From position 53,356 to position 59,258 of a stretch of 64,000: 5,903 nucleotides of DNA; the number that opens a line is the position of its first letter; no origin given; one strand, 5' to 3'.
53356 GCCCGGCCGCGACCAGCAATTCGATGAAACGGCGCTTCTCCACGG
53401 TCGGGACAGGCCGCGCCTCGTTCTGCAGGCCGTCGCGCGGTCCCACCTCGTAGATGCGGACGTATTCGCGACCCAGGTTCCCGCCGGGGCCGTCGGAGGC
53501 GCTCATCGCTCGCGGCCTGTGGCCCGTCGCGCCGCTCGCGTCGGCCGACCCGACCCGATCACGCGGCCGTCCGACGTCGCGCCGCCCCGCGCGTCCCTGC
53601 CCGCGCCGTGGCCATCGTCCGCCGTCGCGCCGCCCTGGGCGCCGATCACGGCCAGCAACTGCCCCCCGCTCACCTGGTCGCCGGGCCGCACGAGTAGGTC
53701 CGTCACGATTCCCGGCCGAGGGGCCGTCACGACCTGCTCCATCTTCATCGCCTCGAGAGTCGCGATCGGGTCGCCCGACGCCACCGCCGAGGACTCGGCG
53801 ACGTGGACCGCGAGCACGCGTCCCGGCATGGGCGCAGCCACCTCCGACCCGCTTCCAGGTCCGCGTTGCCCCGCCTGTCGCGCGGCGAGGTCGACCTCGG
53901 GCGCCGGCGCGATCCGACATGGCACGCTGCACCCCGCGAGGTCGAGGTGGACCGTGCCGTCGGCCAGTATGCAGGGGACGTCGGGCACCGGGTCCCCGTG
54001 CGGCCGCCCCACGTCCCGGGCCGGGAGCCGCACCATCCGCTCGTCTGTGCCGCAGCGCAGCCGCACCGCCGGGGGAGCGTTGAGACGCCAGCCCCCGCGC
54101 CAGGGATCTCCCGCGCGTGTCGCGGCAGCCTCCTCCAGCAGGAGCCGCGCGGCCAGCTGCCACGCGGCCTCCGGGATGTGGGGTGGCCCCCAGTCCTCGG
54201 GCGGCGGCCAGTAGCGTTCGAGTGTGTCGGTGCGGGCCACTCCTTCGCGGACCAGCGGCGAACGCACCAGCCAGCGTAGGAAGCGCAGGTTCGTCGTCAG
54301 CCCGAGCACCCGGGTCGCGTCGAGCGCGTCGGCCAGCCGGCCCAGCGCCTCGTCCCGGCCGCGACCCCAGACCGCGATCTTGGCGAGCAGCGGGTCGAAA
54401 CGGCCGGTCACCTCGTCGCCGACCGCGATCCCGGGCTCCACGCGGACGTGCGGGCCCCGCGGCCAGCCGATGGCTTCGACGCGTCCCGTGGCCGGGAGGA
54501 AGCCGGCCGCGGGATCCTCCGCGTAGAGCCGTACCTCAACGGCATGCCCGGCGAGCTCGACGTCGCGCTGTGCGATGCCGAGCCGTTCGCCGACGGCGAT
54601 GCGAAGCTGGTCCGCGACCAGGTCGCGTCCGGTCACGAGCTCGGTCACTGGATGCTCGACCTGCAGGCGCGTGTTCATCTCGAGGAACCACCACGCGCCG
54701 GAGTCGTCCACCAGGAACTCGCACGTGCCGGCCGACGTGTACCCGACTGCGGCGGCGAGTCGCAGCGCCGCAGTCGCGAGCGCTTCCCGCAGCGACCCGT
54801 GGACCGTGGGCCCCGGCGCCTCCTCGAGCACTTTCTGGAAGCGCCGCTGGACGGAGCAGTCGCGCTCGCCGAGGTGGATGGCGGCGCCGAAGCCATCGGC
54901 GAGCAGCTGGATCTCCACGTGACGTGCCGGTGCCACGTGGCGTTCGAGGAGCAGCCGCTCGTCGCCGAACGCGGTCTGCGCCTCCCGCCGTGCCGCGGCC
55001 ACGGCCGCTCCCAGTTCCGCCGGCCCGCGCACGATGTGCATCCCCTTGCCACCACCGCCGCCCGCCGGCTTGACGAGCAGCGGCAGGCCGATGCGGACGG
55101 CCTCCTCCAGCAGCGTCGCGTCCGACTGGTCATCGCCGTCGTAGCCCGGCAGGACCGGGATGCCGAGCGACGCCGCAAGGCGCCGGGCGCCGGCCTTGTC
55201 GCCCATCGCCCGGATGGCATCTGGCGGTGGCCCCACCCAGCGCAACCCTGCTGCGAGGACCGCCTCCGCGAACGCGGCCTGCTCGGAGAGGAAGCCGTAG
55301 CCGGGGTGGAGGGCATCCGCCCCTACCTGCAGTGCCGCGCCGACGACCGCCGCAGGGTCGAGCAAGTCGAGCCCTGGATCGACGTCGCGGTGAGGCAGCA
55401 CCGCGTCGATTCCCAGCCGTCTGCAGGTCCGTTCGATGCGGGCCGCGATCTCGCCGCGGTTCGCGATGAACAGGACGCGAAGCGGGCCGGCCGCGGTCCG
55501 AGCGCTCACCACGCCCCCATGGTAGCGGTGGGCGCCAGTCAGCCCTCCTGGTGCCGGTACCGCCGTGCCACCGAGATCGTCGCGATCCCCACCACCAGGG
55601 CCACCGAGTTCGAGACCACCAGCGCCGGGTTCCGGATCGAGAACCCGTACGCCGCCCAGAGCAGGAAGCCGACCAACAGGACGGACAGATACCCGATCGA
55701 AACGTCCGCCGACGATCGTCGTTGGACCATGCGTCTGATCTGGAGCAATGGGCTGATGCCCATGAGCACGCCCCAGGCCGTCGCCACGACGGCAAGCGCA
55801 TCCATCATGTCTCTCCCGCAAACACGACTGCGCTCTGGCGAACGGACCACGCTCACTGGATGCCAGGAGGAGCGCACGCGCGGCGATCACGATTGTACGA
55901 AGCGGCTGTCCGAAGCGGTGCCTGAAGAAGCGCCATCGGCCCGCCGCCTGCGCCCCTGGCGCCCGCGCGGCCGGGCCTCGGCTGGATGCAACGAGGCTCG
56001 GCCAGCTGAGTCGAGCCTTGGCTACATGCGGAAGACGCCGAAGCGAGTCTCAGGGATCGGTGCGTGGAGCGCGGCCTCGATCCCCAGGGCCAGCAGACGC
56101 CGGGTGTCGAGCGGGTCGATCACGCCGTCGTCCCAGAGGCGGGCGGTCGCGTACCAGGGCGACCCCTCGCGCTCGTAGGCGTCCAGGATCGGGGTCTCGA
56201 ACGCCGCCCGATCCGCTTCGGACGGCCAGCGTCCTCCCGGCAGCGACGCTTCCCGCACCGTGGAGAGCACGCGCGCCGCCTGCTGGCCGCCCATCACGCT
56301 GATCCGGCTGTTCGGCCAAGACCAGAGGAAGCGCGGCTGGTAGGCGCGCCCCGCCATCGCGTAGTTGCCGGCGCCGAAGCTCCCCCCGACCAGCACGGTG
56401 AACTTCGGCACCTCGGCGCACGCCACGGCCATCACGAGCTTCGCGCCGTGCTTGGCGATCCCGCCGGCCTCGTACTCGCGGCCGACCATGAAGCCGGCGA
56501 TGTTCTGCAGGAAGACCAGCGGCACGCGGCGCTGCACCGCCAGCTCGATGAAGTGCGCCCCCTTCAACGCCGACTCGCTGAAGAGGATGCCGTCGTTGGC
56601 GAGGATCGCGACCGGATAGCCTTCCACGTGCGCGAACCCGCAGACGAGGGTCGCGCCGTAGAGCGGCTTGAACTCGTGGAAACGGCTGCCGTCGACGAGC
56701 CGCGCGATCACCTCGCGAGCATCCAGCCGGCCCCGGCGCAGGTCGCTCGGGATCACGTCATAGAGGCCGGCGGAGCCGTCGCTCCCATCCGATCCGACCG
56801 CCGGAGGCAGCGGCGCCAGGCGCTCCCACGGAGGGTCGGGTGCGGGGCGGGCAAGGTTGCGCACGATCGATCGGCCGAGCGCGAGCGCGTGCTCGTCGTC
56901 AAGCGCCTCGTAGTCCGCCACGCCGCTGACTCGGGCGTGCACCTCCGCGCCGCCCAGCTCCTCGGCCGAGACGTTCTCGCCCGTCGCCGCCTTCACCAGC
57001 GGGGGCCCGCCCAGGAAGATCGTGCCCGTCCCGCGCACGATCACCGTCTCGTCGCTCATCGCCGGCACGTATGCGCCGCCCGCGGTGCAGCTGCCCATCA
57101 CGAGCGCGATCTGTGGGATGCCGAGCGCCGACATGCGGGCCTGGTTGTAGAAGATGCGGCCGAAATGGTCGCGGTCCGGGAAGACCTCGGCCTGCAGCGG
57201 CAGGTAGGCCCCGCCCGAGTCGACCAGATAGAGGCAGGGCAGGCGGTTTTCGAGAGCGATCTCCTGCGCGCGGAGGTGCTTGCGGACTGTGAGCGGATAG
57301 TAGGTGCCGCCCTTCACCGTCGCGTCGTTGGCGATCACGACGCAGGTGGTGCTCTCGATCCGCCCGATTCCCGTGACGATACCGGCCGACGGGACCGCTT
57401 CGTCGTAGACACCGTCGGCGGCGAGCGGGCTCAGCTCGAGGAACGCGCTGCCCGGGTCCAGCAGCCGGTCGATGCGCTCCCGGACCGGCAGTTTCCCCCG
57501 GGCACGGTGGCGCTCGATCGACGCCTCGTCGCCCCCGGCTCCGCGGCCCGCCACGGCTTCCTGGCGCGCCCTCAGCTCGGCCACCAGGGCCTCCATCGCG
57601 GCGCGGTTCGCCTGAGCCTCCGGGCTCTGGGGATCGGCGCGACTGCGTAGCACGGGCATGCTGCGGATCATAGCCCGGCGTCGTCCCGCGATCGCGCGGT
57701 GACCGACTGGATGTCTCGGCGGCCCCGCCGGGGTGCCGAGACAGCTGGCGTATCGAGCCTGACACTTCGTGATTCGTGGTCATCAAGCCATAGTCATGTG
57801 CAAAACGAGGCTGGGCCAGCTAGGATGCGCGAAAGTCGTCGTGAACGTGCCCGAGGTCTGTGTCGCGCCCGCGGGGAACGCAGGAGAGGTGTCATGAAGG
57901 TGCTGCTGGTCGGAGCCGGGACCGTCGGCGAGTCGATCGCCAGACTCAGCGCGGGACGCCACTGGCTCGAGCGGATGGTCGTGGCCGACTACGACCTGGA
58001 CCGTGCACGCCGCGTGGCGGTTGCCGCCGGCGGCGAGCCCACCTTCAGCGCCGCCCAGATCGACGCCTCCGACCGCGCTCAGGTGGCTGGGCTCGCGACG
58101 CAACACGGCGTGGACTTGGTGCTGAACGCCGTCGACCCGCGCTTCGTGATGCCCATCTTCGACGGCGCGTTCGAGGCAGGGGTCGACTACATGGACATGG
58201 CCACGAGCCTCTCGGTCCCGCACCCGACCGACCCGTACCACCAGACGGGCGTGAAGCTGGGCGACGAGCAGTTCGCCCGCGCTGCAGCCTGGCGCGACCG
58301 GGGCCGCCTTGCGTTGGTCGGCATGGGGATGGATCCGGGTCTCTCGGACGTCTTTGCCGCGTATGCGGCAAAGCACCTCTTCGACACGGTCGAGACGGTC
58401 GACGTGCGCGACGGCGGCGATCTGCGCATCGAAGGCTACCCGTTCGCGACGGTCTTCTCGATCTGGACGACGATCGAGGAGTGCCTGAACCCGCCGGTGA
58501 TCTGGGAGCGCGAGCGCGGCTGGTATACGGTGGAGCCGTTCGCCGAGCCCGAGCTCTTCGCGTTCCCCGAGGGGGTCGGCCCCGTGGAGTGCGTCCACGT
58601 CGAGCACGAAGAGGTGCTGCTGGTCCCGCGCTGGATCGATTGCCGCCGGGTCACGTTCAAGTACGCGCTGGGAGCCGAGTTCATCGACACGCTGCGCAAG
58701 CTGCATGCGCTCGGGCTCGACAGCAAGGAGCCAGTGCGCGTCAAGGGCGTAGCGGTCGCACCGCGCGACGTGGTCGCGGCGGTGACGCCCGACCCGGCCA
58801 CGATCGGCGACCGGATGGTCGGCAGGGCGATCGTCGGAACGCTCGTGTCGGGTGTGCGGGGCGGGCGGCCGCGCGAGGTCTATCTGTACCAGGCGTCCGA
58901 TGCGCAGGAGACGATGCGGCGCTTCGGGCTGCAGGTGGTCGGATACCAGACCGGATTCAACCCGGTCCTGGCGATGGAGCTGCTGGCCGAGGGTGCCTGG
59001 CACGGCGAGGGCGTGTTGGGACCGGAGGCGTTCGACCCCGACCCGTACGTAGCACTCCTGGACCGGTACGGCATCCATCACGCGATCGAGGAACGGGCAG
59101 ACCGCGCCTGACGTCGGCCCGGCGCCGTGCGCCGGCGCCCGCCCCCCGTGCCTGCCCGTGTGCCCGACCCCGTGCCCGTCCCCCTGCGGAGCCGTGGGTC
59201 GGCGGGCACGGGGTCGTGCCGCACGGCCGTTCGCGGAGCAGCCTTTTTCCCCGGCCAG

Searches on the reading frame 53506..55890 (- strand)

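Call 26: search_protein_families(library=pfam, proteins=[window:53506-55890:-], max_evalue=0.0001)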
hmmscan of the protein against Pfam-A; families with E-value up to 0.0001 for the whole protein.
window:53506-55890:- (795 aa): 7 families
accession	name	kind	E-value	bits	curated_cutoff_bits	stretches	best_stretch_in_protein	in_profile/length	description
PF02786.22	CPSase_L_D2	-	3.3e-63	213.5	19.8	1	231-438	1-209/211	Carbamoyl-phosphate synthase L chain, ATP binding domain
PF02785.25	Biotin_carb_C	-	6.6e-30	103.8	32.4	1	452-558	1-107/108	Biotin carboxylase C-terminal domain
PF00289.28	Biotin_carb_N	-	4.2e-22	79.2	25.5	2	177-226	61-110/110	Biotin carboxylase, N-terminal domain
PF00364.28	Biotin_lipoyl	-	2.8e-15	56.4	22.1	1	683-749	2-73/73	Biotin-requiring enzyme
PF13533.13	Biotin_lipoyl_2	-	8e-10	38.7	29.8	0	683-713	2-32/32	Biotin-lipoyl like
PF07478.18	Dala_Dala_lig_C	-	5.3e-08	33.1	24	1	257-407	25-174/204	D-ala D-ala ligase C-terminus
PF13437.12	HlyD_3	-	2.2e-06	28.8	22.2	0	720-751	1-32/106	HlyD family secretion protein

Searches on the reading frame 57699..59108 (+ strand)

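Call 26: search_protein_families(library=pfam, proteins=[window:57699-59108:+], max_evalue=0.0001)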
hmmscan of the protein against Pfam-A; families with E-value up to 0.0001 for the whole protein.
window:57699-59108:+ (470 aa): 2 families
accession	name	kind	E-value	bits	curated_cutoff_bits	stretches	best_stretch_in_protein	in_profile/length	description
PF16653.10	Sacchrp_dh_C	-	5e-21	76.4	31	1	210-459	1-265/265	Saccharopine dehydrogenase C-terminal domain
PF03435.24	Sacchrp_dh_NADP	-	7.1e-18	65.6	25.1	1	68-205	1-128/129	Saccharopine dehydrogenase NADP binding domain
